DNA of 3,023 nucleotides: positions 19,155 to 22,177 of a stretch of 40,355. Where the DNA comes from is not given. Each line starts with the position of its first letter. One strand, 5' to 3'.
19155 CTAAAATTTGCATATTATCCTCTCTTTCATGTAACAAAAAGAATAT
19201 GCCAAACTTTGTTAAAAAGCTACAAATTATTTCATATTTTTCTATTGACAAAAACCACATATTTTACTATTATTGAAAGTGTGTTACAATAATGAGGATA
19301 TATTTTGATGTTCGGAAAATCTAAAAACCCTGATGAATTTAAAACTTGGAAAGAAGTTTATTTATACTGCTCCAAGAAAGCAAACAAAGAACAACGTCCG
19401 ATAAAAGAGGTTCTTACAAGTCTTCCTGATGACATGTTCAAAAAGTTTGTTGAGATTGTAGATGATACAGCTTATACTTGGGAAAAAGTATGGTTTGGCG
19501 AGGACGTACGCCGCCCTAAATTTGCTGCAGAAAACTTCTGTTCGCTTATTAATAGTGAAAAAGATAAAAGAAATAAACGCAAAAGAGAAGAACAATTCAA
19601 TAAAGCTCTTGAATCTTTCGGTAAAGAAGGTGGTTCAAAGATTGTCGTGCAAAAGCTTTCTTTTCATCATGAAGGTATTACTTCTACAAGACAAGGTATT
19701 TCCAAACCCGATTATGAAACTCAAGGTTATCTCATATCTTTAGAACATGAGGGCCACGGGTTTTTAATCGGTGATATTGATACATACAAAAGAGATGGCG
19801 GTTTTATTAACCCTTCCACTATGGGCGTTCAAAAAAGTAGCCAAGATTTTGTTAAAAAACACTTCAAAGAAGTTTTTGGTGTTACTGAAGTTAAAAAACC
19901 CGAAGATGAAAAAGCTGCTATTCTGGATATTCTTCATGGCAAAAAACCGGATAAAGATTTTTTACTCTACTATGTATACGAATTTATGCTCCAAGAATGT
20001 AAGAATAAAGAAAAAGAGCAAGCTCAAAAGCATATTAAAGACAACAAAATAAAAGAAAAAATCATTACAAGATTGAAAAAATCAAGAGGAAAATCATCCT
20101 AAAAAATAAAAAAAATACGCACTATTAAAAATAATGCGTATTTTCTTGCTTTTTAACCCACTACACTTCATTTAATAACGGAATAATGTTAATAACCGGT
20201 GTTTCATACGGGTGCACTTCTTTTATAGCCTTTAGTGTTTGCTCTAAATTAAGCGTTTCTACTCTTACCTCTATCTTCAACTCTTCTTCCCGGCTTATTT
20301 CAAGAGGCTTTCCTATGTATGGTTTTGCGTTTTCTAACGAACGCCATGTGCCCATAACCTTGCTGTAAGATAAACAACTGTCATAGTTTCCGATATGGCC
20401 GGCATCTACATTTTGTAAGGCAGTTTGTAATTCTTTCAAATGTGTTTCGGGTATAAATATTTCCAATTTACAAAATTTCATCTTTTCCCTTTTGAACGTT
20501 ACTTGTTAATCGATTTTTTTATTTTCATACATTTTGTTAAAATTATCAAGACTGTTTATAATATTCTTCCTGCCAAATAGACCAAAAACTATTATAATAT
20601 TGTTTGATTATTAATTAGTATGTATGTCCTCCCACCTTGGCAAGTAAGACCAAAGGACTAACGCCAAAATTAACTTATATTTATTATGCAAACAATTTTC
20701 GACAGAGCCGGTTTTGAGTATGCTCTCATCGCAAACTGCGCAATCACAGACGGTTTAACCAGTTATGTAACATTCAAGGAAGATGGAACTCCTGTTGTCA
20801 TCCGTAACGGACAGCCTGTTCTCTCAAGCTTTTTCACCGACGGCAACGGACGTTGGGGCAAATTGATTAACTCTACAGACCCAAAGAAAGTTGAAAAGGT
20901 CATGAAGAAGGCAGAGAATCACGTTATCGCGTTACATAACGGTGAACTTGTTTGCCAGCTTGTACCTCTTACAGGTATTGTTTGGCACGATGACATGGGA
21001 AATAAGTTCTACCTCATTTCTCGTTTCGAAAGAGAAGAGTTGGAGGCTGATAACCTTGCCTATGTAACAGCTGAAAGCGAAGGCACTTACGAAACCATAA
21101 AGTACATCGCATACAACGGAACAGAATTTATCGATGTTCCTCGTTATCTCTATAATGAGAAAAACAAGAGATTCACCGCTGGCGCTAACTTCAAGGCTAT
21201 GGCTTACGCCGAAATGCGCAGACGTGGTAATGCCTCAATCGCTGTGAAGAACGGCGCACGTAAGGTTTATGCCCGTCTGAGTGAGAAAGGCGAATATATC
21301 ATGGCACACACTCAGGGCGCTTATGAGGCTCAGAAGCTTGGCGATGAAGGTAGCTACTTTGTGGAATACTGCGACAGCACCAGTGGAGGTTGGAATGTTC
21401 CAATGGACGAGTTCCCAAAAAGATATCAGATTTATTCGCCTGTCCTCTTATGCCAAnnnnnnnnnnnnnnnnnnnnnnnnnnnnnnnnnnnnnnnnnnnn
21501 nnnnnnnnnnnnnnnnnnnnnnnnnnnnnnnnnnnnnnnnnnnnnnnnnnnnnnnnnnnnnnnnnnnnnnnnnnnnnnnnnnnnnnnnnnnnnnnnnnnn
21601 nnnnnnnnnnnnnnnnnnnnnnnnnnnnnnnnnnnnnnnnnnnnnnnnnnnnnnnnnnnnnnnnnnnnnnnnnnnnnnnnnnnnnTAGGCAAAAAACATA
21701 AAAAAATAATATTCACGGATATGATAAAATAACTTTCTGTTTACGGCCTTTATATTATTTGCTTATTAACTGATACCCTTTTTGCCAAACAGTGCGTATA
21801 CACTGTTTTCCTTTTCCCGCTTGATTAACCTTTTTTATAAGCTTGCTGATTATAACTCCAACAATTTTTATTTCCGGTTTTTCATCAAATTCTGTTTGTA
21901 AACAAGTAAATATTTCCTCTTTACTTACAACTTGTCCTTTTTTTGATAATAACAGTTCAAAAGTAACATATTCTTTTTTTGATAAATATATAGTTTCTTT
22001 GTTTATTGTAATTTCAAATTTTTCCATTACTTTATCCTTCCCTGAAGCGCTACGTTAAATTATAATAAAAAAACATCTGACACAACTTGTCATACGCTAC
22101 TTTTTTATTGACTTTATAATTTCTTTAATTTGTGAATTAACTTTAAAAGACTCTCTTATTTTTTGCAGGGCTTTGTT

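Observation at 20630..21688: G+C-rich foreign ORF joined abruptly to a 5'-truncated gpt paralog: recombination junction or assembly chimera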

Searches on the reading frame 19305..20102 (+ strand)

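Call 8: search_protein_families(library=pfam, proteins=[window:19305-20102:+], max_evalue=0.01)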
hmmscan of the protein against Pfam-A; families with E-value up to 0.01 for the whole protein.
window:19305-20102:+ (265 aa): 1 family
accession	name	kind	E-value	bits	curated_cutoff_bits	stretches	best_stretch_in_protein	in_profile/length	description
PF17726.7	DpnI_C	-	0.0092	16.6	23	0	226-263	20-57/70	Dam-replacing HTH domain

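Call 34: search_protein_families(library=ncbifam, proteins=[window:19305-20102:+], max_evalue=0.01)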
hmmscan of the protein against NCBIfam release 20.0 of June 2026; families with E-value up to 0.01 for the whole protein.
window:19305-20102:+ (265 aa): 0 families

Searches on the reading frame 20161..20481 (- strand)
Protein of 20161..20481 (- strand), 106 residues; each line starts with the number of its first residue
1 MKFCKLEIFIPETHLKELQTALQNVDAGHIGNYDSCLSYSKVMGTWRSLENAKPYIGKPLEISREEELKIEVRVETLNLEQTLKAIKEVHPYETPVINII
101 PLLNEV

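Call 8: search_protein_families(library=pfam, proteins=[window:20161-20481:-], max_evalue=0.01)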
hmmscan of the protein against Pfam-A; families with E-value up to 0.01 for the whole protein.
window:20161-20481:- (106 aa): 1 family
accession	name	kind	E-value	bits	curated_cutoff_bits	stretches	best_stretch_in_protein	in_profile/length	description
PF03091.20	CutA1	-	0.00048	20.3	22.4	1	61-102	44-85/99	CutA1 divalent ion tolerance protein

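Call 34: search_protein_families(library=ncbifam, proteins=[window:20161-20481:-], max_evalue=0.01)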
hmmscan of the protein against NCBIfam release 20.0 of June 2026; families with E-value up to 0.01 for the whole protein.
window:20161-20481:- (106 aa): 2 families
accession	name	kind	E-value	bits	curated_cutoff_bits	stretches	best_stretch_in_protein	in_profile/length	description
NF041095.1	dival_cat_tol_CutA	equivalog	4.7e-05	23.5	120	1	61-102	44-85/100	divalent-cation tolerance protein CutA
NF007930.0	PRK10645.1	equivalog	0.0092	16.1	145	0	63-102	59-98/114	divalent cation tolerance protein CutA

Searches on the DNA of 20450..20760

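Call 63: search_rna_families(source=window, start=20450, end=20760, threshold=evalue, max_evalue=1)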
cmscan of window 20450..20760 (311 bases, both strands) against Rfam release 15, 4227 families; matches with E-value up to 1: 0.
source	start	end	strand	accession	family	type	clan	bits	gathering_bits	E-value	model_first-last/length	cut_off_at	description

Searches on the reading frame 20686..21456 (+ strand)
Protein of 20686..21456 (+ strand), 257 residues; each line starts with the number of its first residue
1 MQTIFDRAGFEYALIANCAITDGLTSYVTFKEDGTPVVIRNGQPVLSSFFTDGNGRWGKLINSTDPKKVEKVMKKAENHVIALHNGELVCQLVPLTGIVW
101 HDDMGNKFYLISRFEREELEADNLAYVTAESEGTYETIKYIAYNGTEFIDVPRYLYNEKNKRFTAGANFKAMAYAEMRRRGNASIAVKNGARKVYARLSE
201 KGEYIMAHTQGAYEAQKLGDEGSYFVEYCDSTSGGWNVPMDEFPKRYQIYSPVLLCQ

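Call 8: search_protein_families(library=pfam, proteins=[window:20686-21456:+], max_evalue=0.01)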
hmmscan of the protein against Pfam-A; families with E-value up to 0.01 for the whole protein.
window:20686-21456:+ (257 aa): 0 families

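Call 9: find_homologous_proteins(query=window:20686-21456:+)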
Query window:20686-21456:+ (257 aa): 33 proteins with E <= 0.001 among 341 candidates.
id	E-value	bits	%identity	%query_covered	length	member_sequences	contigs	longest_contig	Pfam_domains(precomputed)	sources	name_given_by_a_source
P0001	1.0e-172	590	100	100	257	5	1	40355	-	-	-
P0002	2.1e-118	412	70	97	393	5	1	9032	-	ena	-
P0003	6.2e-115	401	69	97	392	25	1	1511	-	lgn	-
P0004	1.2e-113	397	69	97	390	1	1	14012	-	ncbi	-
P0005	1.1e-112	394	69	96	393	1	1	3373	-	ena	-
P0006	1.9e-112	393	67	98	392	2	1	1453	-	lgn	-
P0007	2.3e-105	370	64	96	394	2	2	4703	-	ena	-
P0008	2.4e-98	347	63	96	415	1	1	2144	-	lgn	-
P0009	3.6e-94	333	59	97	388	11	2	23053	-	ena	-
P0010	1.3e-93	331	61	95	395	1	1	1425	-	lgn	-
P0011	4.8e-93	329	58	98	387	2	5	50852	-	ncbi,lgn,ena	-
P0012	9.0e-93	328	57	98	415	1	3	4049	-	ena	-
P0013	1.8e-92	327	61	97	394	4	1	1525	-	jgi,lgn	-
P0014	3.3e-92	327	61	96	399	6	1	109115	-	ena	-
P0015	4.6e-92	326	61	96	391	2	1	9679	-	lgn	-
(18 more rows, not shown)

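Call 12: find_encoding_contigs(protein=P0014, flank=8000, max_places=3)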
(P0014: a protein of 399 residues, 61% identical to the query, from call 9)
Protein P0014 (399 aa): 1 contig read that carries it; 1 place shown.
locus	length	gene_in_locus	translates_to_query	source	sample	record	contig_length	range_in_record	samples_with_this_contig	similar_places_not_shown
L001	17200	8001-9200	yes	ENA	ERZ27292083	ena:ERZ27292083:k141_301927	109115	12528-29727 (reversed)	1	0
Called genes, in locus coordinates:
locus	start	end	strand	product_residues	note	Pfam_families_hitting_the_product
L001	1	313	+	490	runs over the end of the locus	PF00772:DnaB, PF13481:AAA_25, PF03796:DnaB_C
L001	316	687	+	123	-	PF03692:CxxCxxCC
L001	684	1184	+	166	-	-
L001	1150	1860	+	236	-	PF01863:YgjP-like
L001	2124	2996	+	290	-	PF13306:LRR_5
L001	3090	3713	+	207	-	PF13505:OMP_b-brl, PF01617:Surface_Ag_2, PF02462:Opacity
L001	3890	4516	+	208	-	PF13505:OMP_b-brl, PF01617:Surface_Ag_2, PF02462:Opacity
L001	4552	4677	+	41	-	-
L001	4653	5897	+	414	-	PF12704:MacB_PCD, PF02687:FtsX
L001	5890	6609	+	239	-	PF13555:AAA_29 (weak), PF00005:ABC_tran, PF13304:AAA_21 (faint)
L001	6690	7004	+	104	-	PF04977:DivIC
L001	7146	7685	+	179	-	-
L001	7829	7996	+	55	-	-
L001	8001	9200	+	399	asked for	-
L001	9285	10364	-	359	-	PF00365:PFK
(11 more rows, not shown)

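Call 13: find_encoding_contigs(protein=P0002, flank=8000, max_places=3)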
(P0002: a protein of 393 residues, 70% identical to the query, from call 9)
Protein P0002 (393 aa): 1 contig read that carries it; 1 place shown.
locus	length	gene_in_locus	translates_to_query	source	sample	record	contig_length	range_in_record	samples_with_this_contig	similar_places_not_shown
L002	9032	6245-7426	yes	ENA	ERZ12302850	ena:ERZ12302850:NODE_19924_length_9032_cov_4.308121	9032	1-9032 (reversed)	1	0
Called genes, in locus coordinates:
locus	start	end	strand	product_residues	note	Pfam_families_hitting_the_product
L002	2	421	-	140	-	?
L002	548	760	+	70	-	-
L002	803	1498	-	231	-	PF00072:Response_reg, PF00486:Trans_reg_C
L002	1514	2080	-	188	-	PF01066:CDP-OH_P_transf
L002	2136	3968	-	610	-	PF01541:GIY-YIG (weak), PF27096:UvrC_M, PF02151:UVR, PF22920:UvrC_RNaseH, PF08459:UvrC_RNaseH_dom, PF00633:HHH (faint), PF12826:HHH_2 (weak), PF14520:HHH_5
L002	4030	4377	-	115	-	-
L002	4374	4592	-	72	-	-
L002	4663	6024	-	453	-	PF02878:PGM_PMM_I, PF02879:PGM_PMM_II, PF02880:PGM_PMM_III, PF00408:PGM_PMM_IV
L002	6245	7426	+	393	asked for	-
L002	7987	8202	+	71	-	-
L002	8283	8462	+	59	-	-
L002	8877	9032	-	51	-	PF01165:Ribosomal_S21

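Call 18: find_encoding_contigs(protein=P0001, flank=10000, max_places=10)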
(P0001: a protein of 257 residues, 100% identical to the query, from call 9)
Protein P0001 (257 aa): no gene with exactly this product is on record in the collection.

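Call 22: find_related_loci(query=A2, collection=genome_contigs, flank=6000)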
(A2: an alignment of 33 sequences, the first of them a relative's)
Query A2 (393 aa) in genome_contigs; peptide patterns used: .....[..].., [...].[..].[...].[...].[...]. (x = any residue, [..] = any of these).
33 stretches matched a pattern; 18 encode a relative of the query (tblastn E <= 1e-3); 17 distinct loci.
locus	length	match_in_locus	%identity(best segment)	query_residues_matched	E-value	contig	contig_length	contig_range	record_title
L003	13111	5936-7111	86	1-392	0e+0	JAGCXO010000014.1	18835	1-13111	MAG: Alphaproteobacteria bacterium isolate RGIG10214 Yak_Rumen-5__c957901, whole genome shotgun sequence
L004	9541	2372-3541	85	1-392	0e+0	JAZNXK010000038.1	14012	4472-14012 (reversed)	MAG: Alphaproteobacteria bacterium isolate T1900044779_TS20190245.MAGScoT_cleanbin_000006 SGB_2539_k141_743407, whole ge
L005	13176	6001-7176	85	1-392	0e+0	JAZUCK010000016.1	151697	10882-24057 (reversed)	MAG: Alphaproteobacteria bacterium isolate T1900045314_YK20190003.MAGScoT_cleanbin_000006 SGB_6269_k141_2204697, whole g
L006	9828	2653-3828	66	2-392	0e+0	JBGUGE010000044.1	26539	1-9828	MAG: Alphaproteobacteria bacterium isolate ruminal_MAG_381 ruminal_MAG_381_contig_0044, whole genome shotgun sequence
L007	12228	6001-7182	65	1-393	0e+0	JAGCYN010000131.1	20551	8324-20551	MAG: Alphaproteobacteria bacterium isolate RGIG10239 Yak_Rumen-5__c2268475, whole genome shotgun sequence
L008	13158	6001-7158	69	1-391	9e-180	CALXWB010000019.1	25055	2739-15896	MAG: uncultured Alphaproteobacteria bacterium isolate BRZ_AT__bin33 genome assembly, contig: BRZ_AT__NODE_1930_length_25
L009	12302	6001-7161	69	1-391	8e-179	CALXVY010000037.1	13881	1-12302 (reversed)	MAG: uncultured Alphaproteobacteria bacterium isolate BRZ_KI__bin16 genome assembly, contig: BRZ_KI__NODE_5525_length_13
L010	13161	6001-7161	67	1-391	4e-178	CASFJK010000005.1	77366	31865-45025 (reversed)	uncultured proteobacterium isolate B12_L1_324324_idba_bin.34 genome assembly, contig: B12_L1_324324_idba_bin.34.fa_scaff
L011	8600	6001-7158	68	1-391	2e-176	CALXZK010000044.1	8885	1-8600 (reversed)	MAG: uncultured Alphaproteobacteria bacterium isolate BRZ_QR__bin60 genome assembly, contig: BRZ_QR__NODE_10273_length_8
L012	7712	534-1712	66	2-392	7e-176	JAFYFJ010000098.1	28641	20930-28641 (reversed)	MAG: Alphaproteobacteria bacterium isolate RGIG7040 Sheep_Rumen.Co__c3703322, whole genome shotgun sequence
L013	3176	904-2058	65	4-393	0e+0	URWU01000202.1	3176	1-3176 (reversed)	uncultured Alphaproteobacteria bacterium isolate UMGS1426 genome assembly, contig: NODE_3496_length_3176_cov_4.055111, w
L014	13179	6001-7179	63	2-392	1e-174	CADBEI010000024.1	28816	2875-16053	MAG: uncultured proteobacterium isolate RUG13901 genome assembly, contig: RUG13901_asm_24, whole genome shotgun sequence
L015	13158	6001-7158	67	2-391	7e-173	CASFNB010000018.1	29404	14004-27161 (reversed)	uncultured proteobacterium isolate A1_L3_371371_idba_bin.16 genome assembly, contig: A1_L3_371371_idba_bin.16.fa_scaffol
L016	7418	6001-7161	65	5-390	9e-179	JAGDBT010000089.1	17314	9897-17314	MAG: Alphaproteobacteria bacterium isolate RGIG10323 Yak_Rumen.Co__c3634264, whole genome shotgun sequence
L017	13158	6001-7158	68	2-391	3e-180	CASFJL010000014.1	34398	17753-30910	uncultured proteobacterium isolate B15_L3_338338_idba_bin.30 genome assembly, contig: B15_L3_338338_idba_bin.30.fa_scaff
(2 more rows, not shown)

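Call 33: search_solved_structures(query=A2, max_evalue=1)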
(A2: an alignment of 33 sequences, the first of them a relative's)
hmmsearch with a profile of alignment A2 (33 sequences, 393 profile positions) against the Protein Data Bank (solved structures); distinct sequences matched with E-value up to 1: 3.
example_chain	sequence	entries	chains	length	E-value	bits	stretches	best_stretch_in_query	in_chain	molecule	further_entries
9h71_C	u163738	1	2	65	0.49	12.5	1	313-347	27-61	KITbp (de novo designed minibinder protein towards the receptor tyrosine kinase KIT)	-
4ikb_A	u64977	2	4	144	0.58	12.3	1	331-390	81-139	Sorting nexin-11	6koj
2d2r_A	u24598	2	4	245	0.65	12.1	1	52-117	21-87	Undecaprenyl Pyrophosphate Synthase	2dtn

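Call 34: search_protein_families(library=ncbifam, proteins=[P0002], max_evalue=0.01)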
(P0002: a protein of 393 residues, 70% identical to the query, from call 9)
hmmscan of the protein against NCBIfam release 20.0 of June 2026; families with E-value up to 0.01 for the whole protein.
P0002 (393 aa): 0 families

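Call 38: predict_structure(alignment_id=A2)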
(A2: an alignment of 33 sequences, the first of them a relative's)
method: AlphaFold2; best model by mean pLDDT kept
length: 393 residues; sequences in the alignment: 33
mean_pLDDT: 78.8   pTM: 0.74
mean pLDDT of the five models: 78.8, 76.4, 75.3, 70.8, 69.4
residues with pLDDT >= 90: 136; 70-90: 153; 50-70: 59; < 50: 45
segments of 3 or more residues with pLDDT < 50: 212-216, 352-381, 390-393
pLDDT, mean of each block of 10 residues (from residue 1): 84 95 95 95 95 90 88 78 91 88 92 88 94 89 94 96 93 86 78 83 66 50 73 68 81 88 86 90 85 88 80 63 74 55 63 44 44 43 50 40
secondary structure, 60 per line:
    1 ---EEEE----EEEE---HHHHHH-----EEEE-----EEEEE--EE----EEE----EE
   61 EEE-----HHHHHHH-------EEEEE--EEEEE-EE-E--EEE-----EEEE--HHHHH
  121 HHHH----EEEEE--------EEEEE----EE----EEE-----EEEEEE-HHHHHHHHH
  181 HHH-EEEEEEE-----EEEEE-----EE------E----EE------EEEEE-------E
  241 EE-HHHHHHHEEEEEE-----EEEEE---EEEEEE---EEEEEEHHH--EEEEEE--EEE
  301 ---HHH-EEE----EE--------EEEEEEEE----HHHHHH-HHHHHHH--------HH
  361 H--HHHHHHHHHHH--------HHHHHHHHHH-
elements in order: E4-7 E12-15 H19-24 E30-33 E39-43 E52-54 E59-63 H69-75 E83-87 E90-94 E102-104 E110-113 H116-124 E129-133 E142-146 E157-159 E165-170 H172-183 E185-191 E197-201 E228-232 E240-242 H244-250 E251-256 E262-266 E270-275 E279-284 E290-295 E298-300 E308-310 E325-332 H337-342 H344-350 H364-374 H383-392

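Call 45: fold_search(model_id=the predicted structure, library=pdb)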
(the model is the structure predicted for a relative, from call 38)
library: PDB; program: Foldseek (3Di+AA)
matches with E <= 10: 1170; with E <= 0.001: 0
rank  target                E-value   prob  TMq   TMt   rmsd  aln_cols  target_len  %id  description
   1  8jlw_H                3.2e-01  0.10  0.07  0.18  12.2       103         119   12  CCHFV envelope protein Gc in complex with Gc8 (released 2024-01-24)
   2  5o0w_G                4.0e-01  0.12  0.08  0.18  11.9        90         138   12  Crystal structure of the complex between Nb474 and Trypanosoma congolense fructose-1,6-bisphosphate aldolase (released 2017-09-27)
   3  1nmc_B                4.5e-01  0.10  0.08  0.18  12.6       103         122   12  COMPLEX BETWEEN NC10 ANTI-INFLUENZA VIRUS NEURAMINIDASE SINGLE CHAIN ANTIBODY WITH A 15 RESIDUE LINKER AND INFLUENZA V (released 1998-09-23)
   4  7r1e_A                5.0e-01  0.03  0.09  0.06  17.2       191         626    7  Mosquitocidal Cry11Ba determined at pH 10.4 from naturally-occurring nanocrystals by Serial femtosecond crystallograph (released 2022-07-27)
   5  9t3r_H                5.3e-01  0.09  0.09  0.22  11.0       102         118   11  Structure of human HER2 in complex with EPS232 Fab (released 2026-03-11)
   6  7tz5_H                5.6e-01  0.07  0.08  0.19  12.7       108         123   11  Cryo-EM structure of antibody TJ5-5 bound to H3 COBRA TJ5 hemagglutinin (released 2022-07-06)
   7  9n6e_A                5.6e-01  0.06  0.08  0.19  14.2       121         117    9  L9-targeting immunogen bound to three copies of L9 Fab (released 2025-12-10)
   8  5o0w_E                6.0e-01  0.10  0.08  0.18  11.9        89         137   12  Crystal structure of the complex between Nb474 and Trypanosoma congolense fructose-1,6-bisphosphate aldolase (released 2017-09-27)
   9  8blq_E                6.0e-01  0.09  0.08  0.13  12.0       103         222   11  Cryo-EM structure of the CODV-IL13-RefAb triple complex (released 2023-06-07)
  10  6jri_G                6.3e-01  0.06  0.09  0.20  12.2       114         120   10  Crystal structure of Nanobody (released 2020-05-06)
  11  8tfh_H                6.7e-01  0.09  0.08  0.13  11.8       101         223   13  Ricin in complex with Fab JB4 (released 2024-04-17)
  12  6jri_D                6.7e-01  0.06  0.08  0.19  13.5       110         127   12  Crystal structure of Nanobody (released 2020-05-06)
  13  1nma_H                7.0e-01  0.08  0.09  0.19  12.2       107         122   10  N9 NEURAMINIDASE COMPLEXES WITH ANTIBODIES NC41 AND NC10: EMPIRICAL FREE-ENERGY CALCULATIONS CAPTURE SPECIFICITY TREND (released 1995-09-15)
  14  9ecx_C                7.0e-01  0.08  0.09  0.13  10.7       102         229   11  Crystal structure of the SARS-CoV-2 NTD-targeted neutralizing antibody WRAIR-2008 (released 2025-08-20)
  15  6vhy_C                7.0e-01  0.02  0.10  0.08  16.2       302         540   10  NpsA-ThdA, an artificially fused Adenylation-PCP di-domain NRPS from Klebsiella oxytoca (released 2020-06-24)
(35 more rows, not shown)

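Call 61: search_protein_families(library=phrogs, proteins=[P0002, P0001, P0014], max_evalue=0.1)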
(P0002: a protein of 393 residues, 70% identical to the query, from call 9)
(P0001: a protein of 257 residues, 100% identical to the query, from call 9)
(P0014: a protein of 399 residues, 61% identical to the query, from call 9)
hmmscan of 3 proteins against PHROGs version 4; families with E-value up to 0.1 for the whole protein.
P0002 (393 aa): 0 families

P0001 (257 aa): 2 families
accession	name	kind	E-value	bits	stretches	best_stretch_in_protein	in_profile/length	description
phrog_20178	-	unknown function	0.039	15.2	0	50-95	18-62/77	-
phrog_17075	-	unknown function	0.094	13.5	0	170-191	26-47/48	-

P0014 (399 aa): 0 families

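Call 65: fold_search(model_id=the predicted structure, library=viral)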
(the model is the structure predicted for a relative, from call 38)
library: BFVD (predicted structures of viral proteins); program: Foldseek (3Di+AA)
matches with E <= 10: 356; with E <= 0.001: 4
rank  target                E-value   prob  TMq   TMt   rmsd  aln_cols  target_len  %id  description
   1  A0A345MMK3            1.5e-06  1.00  0.30  0.66   3.0       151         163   16  (no name in the UniProt tables at hand)
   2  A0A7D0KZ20            4.6e-05  1.00  0.29  0.33   5.9       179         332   14  (no name in the UniProt tables at hand)
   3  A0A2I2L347            2.4e-04  1.00  0.28  0.24   3.8       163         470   12  Uncharacterized protein [Orpheovirus IHUMI-LCC2]
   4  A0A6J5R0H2            7.0e-04  1.00  0.27  0.10  10.4       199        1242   12  Uncharacterized protein [uncultured Caudovirales phage]
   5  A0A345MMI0            2.8e-03  1.00  0.17  0.55   6.2       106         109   15  (no name in the UniProt tables at hand)
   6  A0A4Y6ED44            1.3e-01  0.75  0.13  0.17   9.3        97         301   12  Nucleotide pyrophosphohydrolase [Microbacterium phage MonChoix]
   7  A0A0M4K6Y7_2          1.6e-01  0.04  0.08  0.05  20.6       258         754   13  (no name in the UniProt tables at hand)
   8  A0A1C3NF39            2.3e-01  0.09  0.10  0.16  13.2       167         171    9  (no name in the UniProt tables at hand)
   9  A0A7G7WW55            2.4e-01  0.05  0.10  0.15  13.5       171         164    6  Uncharacterized protein [Rhizobium phage AF3]
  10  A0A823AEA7            2.7e-01  0.06  0.06  0.19  13.5       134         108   11  (no name in the UniProt tables at hand)
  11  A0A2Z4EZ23            2.8e-01  0.06  0.09  0.10  15.5       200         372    8  (no name in the UniProt tables at hand)
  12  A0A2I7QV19            3.0e-01  0.05  0.09  0.16  16.9       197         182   11  (no name in the UniProt tables at hand)
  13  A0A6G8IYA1            3.3e-01  0.06  0.08  0.16  16.9       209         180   10  Ig domain OX-2-like protein [Lumpy skin disease virus]
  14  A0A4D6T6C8            4.9e-01  0.90  0.11  0.50   2.3        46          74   20  (no name in the UniProt tables at hand)
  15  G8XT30                4.9e-01  0.02  0.07  0.08  17.0       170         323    9  Membrane protein A25 [Saimiriine betaherpesvirus 4]
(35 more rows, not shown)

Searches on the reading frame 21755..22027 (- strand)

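Call 8: search_protein_families(library=pfam, proteins=[window:21755-22027:-], max_evalue=0.01)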
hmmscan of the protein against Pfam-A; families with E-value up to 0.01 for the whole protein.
window:21755-22027:- (90 aa): 1 family
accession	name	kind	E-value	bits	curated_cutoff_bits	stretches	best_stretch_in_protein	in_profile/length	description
PF00486.34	Trans_reg_C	-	5.9e-14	52.3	26.2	1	11-87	2-77/77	Transcriptional regulatory protein, C terminal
